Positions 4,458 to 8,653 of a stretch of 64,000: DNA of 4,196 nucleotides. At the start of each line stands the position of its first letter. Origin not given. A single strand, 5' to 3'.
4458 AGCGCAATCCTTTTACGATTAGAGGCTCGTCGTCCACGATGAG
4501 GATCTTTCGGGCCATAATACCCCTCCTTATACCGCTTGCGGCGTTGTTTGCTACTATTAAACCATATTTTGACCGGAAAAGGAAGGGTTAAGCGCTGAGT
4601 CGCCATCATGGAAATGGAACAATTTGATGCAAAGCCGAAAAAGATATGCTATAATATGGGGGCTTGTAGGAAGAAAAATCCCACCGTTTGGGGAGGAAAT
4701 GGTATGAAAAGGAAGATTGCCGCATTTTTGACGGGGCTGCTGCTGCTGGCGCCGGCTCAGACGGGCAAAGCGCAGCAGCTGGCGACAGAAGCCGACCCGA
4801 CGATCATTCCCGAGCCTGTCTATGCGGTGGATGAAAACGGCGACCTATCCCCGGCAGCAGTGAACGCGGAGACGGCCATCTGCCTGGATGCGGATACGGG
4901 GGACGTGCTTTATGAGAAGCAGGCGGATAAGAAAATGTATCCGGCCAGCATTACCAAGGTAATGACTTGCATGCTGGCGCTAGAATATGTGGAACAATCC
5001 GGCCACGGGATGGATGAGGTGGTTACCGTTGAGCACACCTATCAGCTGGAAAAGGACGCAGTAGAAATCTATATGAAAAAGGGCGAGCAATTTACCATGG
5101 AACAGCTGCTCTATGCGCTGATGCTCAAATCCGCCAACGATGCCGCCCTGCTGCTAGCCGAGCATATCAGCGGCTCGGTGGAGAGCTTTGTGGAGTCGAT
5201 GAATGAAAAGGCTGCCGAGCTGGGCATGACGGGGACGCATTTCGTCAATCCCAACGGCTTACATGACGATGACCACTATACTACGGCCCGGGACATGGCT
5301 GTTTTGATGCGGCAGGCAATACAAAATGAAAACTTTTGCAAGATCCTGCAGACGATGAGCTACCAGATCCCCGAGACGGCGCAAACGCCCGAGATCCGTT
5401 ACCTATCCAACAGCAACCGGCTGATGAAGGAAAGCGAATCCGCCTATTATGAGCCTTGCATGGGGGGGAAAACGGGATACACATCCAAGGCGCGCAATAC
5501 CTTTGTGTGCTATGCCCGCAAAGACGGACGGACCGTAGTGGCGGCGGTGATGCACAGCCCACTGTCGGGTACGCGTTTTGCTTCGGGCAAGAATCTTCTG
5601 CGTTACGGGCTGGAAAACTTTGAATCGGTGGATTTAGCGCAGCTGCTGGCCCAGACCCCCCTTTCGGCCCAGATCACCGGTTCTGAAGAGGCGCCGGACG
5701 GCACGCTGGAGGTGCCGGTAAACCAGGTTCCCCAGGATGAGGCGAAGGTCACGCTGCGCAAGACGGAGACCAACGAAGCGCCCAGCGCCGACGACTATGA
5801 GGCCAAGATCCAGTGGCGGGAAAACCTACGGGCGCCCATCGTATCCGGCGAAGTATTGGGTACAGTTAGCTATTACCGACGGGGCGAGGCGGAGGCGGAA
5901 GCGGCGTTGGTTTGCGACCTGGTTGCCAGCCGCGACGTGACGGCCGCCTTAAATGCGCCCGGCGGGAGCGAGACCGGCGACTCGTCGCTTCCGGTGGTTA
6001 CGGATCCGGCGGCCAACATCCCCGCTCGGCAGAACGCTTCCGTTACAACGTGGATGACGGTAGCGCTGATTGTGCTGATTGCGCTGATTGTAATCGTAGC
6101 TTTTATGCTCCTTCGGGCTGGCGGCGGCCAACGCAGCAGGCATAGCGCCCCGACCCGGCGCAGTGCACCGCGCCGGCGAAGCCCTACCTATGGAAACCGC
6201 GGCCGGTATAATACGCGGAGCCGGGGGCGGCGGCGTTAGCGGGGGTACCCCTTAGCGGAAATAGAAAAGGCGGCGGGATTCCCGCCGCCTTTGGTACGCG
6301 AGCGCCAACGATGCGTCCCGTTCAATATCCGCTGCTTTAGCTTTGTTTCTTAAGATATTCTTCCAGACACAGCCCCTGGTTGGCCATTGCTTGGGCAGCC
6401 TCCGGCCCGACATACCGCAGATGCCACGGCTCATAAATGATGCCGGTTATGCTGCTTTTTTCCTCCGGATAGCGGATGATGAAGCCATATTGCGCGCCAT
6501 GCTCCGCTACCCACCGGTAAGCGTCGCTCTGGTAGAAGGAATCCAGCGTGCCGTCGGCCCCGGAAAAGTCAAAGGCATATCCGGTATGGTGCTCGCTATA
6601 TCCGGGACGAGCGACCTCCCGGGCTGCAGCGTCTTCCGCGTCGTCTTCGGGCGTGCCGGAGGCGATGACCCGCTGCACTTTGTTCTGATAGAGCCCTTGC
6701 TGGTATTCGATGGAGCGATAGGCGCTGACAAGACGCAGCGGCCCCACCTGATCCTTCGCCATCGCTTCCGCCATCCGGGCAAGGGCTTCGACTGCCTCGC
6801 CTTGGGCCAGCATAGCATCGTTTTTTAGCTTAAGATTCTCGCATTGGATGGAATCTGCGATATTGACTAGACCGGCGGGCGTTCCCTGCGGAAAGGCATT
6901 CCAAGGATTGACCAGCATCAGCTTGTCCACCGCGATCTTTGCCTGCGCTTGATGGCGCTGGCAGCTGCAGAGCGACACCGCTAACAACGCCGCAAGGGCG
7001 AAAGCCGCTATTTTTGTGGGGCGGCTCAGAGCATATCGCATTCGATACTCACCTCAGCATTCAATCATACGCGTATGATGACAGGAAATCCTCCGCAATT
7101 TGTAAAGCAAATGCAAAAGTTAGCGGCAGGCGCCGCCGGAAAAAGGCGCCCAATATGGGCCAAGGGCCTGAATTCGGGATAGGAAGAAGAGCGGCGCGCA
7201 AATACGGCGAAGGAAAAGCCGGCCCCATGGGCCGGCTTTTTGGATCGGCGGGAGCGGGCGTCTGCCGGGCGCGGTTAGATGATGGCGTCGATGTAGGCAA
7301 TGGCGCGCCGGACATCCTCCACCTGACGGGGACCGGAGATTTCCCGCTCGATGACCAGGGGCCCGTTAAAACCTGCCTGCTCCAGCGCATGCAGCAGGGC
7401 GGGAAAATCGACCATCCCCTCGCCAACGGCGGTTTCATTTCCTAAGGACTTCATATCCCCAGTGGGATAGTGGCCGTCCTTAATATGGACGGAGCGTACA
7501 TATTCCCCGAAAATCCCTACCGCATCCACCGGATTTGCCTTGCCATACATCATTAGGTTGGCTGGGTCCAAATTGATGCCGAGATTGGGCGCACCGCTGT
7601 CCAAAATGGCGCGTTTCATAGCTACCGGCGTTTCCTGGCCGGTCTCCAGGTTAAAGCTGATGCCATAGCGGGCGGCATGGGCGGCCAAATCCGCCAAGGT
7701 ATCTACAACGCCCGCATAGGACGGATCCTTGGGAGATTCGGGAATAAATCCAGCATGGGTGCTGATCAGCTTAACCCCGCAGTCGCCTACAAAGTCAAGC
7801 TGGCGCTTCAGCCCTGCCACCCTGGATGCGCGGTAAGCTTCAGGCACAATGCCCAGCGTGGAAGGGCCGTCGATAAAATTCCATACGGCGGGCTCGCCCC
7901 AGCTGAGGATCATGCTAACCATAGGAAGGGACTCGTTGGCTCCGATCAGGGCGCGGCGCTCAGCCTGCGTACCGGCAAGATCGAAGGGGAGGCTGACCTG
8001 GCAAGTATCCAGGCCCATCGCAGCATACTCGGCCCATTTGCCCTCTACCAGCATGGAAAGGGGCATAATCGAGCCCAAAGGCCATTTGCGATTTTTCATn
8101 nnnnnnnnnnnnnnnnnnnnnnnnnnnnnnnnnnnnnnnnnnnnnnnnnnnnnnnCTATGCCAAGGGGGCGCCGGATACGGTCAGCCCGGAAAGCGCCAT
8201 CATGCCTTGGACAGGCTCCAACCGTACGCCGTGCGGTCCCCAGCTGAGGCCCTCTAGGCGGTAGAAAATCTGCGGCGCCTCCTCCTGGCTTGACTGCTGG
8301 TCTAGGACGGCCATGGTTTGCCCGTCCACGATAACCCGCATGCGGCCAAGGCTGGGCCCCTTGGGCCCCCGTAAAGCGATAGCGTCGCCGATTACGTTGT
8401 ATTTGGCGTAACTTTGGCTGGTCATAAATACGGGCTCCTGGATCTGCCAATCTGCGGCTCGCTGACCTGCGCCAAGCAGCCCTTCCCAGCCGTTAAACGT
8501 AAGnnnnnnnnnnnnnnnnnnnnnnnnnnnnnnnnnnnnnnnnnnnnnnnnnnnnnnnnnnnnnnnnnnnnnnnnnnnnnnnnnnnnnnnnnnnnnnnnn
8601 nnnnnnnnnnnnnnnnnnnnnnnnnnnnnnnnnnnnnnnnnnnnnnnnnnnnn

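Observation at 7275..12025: Possible oxidative (3-keto) glycoside-cleavage locus built around a composite propeller + DUF1080-like protein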

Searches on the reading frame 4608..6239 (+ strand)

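Call 5: search_protein_families(library=pfam, proteins=[window:4608-6239:+], max_evalue=0.01)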
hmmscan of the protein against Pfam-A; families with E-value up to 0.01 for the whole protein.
window:4608-6239:+ (543 aa): 5 families
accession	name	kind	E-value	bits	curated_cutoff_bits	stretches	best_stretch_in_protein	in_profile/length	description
PF00768.25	Peptidase_S11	-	1.3e-60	205.3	27.6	1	81-316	6-236/239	D-alanyl-D-alanine carboxypeptidase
PF13354.11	Beta-lactamase2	-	3e-17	63.1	22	1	94-315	6-213/214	Beta-lactamase enzyme family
PF02113.21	Peptidase_S13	-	4.3e-07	29.5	22.8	1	86-129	16-60/444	D-Ala-D-Ala carboxypeptidase 3 (S13) family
PF07943.18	PBP5_C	-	1.5e-05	25.5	21.2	1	393-444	42-89/91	Penicillin-binding protein 5, C-terminal domain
PF00144.29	Beta-lactamase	-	0.0027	17.4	27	0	106-168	46-100/329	Beta-lactamase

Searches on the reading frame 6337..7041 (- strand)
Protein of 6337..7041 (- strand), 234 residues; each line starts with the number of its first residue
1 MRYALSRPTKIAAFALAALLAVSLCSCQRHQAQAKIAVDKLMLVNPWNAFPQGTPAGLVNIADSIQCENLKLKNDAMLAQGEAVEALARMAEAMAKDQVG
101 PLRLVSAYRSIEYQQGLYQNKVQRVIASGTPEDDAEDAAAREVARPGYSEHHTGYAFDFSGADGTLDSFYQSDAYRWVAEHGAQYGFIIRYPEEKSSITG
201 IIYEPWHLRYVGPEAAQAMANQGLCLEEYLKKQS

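Call 5: search_protein_families(library=pfam, proteins=[window:6337-7041:-], max_evalue=0.01)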
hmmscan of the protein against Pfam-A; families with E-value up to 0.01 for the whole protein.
window:6337-7041:- (234 aa): 1 family
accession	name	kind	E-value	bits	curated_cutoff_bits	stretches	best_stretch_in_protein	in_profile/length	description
PF02557.22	VanY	-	3.4e-37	127.6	25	1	80-212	5-131/132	D-alanyl-D-alanine carboxypeptidase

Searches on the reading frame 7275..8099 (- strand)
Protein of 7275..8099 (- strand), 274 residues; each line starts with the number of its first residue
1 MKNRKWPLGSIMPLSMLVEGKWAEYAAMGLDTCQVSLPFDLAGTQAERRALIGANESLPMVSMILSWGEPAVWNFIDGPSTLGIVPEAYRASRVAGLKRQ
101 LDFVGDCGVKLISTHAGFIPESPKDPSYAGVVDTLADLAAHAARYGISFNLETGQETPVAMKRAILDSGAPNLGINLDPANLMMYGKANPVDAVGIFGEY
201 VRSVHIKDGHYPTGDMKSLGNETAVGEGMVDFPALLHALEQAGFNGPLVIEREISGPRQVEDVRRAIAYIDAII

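Call 5: search_protein_families(library=pfam, proteins=[window:7275-8099:-], max_evalue=0.01)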
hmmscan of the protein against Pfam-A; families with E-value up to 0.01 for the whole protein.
window:7275-8099:- (274 aa): 1 family
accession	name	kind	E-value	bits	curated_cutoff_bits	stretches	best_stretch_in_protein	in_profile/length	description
PF01261.30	AP_endonuc_2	-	2.7e-30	106.3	31.1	1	25-270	4-246/249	Xylose isomerase-like TIM barrel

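Call 6: search_protein_families(library=ncbifam, proteins=[window:7275-8099:-], max_evalue=0.01)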
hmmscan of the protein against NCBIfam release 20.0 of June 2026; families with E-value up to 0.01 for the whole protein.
window:7275-8099:- (274 aa): 4 families
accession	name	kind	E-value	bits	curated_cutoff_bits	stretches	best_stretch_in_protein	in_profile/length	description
NF009689.0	PRK13210.1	subfamily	9.4e-06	25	200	1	170-256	175-260/286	L-ribulose-5-phosphate 3-epimerase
NF009688.0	PRK13209.1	subfamily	2e-05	23.7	317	1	121-270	126-273/286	L-ribulose-5-phosphate 3-epimerase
TIGR04379.1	myo_inos_iolE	equivalog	4.9e-05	23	290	1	130-253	130-267/290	myo-inosose-2 dehydratase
TIGR00542.1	hxl6Piso_put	equivalog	0.001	18.4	272.15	1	170-252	174-249/279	L-ribulose-5-phosphate 3-epimerase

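Call 34: search_solved_structures(query=window:7275-8099:-, max_evalue=0.001)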
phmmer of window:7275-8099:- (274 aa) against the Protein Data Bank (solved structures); distinct sequences matched with E-value up to 0.001: 2.
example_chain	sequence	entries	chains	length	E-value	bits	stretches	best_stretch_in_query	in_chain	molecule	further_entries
3tva_A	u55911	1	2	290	5.1e-41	143.8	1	28-266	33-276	Xylose isomerase domain protein TIM barrel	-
3wqo_A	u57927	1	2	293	0.00017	24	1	105-253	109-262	Uncharacterized protein MJ1311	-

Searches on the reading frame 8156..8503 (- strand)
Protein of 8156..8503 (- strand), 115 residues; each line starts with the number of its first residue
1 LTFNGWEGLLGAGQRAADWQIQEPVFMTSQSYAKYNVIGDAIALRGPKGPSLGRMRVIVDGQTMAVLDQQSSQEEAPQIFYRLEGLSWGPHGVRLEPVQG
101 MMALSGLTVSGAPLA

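Call 9: search_protein_families(library=pfam, proteins=[window:8156-8503:-], max_evalue=10)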
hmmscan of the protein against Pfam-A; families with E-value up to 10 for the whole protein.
window:8156-8503:- (115 aa): 2 families
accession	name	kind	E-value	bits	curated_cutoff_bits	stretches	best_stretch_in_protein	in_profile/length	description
PF17996.7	CE2_N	-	0.003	18.1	27.9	1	22-96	11-81/108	Carbohydrate esterase 2 N-terminal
PF16380.10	BT_4170-like_C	-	0.082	13.1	30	1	36-71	82-117/142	Rhamnogalacturonan lyase BT_4170-like, C-terminal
